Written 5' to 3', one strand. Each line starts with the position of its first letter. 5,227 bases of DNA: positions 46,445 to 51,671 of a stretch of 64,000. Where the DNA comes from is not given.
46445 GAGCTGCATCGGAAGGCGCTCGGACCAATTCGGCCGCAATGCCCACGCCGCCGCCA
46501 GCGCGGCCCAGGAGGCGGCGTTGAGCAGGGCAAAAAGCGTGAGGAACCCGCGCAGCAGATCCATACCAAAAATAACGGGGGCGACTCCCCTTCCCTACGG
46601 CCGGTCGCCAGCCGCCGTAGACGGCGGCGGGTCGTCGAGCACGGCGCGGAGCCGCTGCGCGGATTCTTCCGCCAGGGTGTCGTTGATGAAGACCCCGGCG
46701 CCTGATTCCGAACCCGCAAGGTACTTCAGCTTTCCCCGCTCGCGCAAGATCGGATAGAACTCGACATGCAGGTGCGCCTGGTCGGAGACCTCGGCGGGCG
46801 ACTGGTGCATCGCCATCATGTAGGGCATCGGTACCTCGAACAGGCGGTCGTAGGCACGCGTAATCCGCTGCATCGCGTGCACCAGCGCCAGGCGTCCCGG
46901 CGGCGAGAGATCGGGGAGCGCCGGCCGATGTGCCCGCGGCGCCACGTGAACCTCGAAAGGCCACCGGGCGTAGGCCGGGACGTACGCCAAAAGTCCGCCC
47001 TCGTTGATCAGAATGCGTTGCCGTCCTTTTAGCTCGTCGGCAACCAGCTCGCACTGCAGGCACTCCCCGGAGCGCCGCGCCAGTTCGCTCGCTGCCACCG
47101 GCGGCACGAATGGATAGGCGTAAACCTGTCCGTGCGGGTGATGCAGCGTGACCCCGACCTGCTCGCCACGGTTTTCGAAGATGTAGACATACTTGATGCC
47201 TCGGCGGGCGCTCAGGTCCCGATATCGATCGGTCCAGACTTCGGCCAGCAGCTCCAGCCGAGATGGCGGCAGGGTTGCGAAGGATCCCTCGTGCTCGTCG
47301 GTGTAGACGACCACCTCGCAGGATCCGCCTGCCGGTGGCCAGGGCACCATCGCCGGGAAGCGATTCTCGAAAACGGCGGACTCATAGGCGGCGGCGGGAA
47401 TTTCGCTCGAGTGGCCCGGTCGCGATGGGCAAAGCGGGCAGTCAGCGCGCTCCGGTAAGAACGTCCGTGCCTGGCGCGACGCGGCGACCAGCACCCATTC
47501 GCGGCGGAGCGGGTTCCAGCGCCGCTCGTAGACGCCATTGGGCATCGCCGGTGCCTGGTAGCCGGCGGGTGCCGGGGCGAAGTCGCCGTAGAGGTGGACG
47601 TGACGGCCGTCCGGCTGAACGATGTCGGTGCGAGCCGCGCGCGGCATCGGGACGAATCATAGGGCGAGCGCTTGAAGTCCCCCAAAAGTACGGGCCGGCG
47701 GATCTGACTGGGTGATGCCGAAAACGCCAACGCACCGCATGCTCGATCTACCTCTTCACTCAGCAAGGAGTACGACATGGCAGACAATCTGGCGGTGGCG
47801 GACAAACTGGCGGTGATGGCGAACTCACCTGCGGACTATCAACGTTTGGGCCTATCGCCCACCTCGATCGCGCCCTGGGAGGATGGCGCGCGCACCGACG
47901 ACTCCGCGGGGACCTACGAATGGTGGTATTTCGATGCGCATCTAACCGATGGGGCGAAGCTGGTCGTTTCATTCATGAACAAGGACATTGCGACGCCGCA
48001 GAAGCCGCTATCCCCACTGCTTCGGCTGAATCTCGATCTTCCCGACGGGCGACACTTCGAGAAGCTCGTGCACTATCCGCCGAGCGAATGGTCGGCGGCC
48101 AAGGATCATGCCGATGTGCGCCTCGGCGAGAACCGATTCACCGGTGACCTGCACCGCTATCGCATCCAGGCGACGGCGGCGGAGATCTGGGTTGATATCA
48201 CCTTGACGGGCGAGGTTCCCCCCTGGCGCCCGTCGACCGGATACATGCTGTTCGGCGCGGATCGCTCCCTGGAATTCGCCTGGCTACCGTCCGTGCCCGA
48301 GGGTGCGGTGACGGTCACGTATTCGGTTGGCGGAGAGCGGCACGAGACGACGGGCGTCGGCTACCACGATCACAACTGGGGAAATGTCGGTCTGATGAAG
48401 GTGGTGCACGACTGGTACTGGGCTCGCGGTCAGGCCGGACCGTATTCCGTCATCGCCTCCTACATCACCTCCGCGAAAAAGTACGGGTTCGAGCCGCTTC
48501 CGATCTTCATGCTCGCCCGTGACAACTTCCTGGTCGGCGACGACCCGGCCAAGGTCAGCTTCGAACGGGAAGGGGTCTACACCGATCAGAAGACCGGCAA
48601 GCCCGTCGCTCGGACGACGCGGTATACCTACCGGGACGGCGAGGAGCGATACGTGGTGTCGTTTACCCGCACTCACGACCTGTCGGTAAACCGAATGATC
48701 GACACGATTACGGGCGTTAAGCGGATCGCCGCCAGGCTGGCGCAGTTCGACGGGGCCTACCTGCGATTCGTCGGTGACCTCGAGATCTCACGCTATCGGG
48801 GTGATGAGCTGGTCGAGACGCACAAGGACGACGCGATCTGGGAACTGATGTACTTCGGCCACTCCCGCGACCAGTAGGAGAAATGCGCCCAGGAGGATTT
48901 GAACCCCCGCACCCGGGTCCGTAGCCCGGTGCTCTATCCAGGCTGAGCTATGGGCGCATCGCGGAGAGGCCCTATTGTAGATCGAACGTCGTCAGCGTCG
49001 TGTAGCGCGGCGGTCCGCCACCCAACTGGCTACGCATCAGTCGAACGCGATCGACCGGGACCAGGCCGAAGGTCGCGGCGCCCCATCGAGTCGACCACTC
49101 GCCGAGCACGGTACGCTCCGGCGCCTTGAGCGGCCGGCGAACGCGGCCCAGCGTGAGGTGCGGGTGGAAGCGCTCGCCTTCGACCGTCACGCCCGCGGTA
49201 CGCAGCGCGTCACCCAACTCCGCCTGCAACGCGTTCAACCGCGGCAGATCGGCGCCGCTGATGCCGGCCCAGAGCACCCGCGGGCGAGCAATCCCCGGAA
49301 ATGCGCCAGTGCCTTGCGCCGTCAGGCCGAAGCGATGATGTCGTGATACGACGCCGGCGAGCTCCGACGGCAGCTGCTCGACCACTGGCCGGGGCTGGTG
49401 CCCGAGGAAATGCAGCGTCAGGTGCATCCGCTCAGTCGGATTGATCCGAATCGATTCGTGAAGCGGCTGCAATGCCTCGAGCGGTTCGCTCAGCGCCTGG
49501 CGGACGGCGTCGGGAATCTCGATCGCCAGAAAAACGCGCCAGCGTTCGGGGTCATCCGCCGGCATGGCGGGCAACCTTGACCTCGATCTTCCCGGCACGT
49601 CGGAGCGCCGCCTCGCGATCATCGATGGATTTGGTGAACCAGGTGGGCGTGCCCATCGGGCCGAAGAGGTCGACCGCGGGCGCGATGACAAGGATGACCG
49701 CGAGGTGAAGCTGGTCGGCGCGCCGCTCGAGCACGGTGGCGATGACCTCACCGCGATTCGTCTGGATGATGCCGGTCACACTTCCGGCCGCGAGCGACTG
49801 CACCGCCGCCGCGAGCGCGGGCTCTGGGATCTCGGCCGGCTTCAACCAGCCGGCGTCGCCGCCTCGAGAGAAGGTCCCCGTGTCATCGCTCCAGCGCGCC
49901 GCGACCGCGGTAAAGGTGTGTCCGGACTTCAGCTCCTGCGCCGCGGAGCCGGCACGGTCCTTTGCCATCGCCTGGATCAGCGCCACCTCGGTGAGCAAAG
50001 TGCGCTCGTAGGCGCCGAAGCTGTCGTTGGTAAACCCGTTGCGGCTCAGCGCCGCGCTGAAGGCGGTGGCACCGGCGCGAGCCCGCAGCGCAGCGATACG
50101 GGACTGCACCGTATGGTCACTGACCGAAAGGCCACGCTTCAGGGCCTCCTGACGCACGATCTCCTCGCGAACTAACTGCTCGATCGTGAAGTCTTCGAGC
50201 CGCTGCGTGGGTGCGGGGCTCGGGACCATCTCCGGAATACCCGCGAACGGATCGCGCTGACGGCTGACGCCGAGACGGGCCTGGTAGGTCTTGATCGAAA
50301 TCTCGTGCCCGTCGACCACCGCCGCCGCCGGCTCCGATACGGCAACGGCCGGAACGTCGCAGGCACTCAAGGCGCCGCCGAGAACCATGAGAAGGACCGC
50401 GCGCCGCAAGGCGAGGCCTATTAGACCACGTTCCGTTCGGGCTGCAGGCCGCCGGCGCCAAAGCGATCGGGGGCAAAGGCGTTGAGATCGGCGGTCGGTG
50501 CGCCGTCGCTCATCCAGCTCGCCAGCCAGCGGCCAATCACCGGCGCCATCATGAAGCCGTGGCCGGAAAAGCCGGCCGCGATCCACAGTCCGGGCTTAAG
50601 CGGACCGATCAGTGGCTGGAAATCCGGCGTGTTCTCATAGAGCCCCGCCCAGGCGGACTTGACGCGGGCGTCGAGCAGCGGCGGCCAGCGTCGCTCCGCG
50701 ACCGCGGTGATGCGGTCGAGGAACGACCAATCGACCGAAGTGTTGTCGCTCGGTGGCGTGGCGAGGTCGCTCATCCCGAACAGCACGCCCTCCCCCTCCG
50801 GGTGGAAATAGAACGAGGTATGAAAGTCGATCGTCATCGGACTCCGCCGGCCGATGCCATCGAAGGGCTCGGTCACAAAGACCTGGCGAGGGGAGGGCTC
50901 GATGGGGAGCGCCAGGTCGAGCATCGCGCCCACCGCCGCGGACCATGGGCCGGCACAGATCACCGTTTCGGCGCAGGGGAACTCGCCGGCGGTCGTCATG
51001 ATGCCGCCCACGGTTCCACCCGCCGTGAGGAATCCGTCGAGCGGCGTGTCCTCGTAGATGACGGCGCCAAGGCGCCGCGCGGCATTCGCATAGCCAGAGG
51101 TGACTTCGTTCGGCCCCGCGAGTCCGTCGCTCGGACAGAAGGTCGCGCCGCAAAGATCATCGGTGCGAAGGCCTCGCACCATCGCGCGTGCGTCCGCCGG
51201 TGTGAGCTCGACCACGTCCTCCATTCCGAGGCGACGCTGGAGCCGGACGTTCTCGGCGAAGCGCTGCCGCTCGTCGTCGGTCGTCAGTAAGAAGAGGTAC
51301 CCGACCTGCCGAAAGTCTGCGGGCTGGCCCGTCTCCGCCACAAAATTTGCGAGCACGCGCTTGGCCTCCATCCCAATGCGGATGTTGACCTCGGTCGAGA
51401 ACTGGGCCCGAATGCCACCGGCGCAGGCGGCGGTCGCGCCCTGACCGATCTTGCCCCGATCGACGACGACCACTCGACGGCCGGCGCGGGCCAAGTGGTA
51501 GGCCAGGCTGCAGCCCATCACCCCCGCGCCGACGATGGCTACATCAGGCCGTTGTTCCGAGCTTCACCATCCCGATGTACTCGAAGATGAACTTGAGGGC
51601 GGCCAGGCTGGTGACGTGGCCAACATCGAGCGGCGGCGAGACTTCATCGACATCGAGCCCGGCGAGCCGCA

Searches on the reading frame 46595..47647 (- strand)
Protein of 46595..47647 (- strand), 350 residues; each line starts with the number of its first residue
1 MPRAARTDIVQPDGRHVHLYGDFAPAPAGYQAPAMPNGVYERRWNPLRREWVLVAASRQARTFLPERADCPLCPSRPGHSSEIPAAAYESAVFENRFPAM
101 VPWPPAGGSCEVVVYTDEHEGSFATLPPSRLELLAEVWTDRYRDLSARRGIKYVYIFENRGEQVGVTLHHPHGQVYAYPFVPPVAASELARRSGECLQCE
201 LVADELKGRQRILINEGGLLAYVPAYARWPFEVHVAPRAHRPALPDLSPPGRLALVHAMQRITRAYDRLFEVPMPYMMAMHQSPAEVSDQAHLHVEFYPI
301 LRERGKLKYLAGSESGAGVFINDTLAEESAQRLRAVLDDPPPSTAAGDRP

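Call 16: search_protein_families(library=pfam, proteins=[window:46595-47647:-], max_evalue=0.00001)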
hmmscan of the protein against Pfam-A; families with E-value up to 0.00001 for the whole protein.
window:46595-47647:- (350 aa): 2 families
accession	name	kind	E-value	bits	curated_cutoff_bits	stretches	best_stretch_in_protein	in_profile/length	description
PF01087.27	GalP_UDP_transf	-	6.7e-25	89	22.1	1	104-182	106-184/184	Galactose-1-phosphate uridyl transferase, N-terminal domain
PF02744.22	GalP_UDP_tr_C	-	5.4e-18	65.7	29.2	1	191-336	10-156/165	Galactose-1-phosphate uridyl transferase, C-terminal domain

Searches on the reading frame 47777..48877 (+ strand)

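Call 16: search_protein_families(library=pfam, proteins=[window:47777-48877:+], max_evalue=0.00001)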
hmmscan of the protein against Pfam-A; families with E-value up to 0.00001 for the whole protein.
window:47777-48877:+ (366 aa): 1 family
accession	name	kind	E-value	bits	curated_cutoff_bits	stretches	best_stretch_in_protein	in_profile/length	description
PF24137.2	DA_N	-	2e-06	28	27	0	44-201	40-219/219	Diels-Alderase N-terminal domain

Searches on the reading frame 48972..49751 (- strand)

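Call 16: search_protein_families(library=pfam, proteins=[window:48972-49751:-], max_evalue=0.00001)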
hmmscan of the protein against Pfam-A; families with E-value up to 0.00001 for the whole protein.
window:48972-49751:- (259 aa): 2 families
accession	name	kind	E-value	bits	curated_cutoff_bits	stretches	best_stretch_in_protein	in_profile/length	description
PF02834.22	LigT_PEase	-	2.1e-22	79.6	23.3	2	77-161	1-87/87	LigT like Phosphoesterase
PF13563.12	2_5_RNA_ligase2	-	4.5e-14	53.2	27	1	87-242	5-149/152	2'-5' RNA ligase superfamily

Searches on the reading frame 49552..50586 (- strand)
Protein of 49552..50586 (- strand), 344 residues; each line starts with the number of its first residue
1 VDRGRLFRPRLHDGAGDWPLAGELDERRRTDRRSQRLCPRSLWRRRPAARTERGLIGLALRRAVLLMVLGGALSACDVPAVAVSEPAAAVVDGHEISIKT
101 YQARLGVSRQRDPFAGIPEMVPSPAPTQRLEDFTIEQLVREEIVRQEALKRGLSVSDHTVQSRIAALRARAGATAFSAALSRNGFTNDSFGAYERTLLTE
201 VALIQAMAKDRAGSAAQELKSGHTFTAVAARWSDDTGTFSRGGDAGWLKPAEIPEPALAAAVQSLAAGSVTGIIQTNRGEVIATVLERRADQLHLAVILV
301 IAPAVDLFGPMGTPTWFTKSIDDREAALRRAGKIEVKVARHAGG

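Call 16: search_protein_families(library=pfam, proteins=[window:49552-50586:-], max_evalue=0.00001)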
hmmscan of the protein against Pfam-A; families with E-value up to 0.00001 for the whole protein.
window:49552-50586:- (344 aa): 5 families
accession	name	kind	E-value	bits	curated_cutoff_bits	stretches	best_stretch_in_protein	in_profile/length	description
PF00639.27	Rotamase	-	2.3e-12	48.2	21.7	1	205-282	15-92/97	PPIC-type PPIASE domain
PF13624.11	SurA_N_3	-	1.1e-11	45.2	27.2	1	86-198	39-156/162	SurA-like N-terminal domain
PF13623.11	SurA_N_2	-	2.6e-11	44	28.5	1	55-197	11-140/145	SurA-like N-terminal domain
PF13616.12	Rotamase_3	-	4.1e-10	40.7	22.5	1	205-288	33-115/116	PPIC-type PPIASE domain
PF13145.12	Rotamase_2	-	4.1e-06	28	27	1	202-291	26-111/121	PPIC-type PPIASE domain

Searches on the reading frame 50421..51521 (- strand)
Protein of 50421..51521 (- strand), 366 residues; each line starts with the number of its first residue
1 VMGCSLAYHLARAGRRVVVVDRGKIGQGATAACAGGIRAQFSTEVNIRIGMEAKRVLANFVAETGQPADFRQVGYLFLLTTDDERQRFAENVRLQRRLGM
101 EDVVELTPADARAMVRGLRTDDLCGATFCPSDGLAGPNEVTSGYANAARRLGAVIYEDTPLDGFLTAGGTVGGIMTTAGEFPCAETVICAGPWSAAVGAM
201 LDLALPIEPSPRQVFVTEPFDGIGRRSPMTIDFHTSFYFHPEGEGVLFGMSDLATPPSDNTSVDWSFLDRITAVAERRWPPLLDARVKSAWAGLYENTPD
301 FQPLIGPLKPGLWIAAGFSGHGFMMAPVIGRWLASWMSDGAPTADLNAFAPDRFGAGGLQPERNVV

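Call 16: search_protein_families(library=pfam, proteins=[window:50421-51521:-], max_evalue=0.00001)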
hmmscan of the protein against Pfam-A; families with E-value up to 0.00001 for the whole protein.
window:50421-51521:- (366 aa): 1 family
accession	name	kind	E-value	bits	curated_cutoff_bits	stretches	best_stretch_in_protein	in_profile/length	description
PF01266.30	DAO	-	4.6e-72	243.9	27.9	1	1-336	9-353/353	FAD dependent oxidoreductase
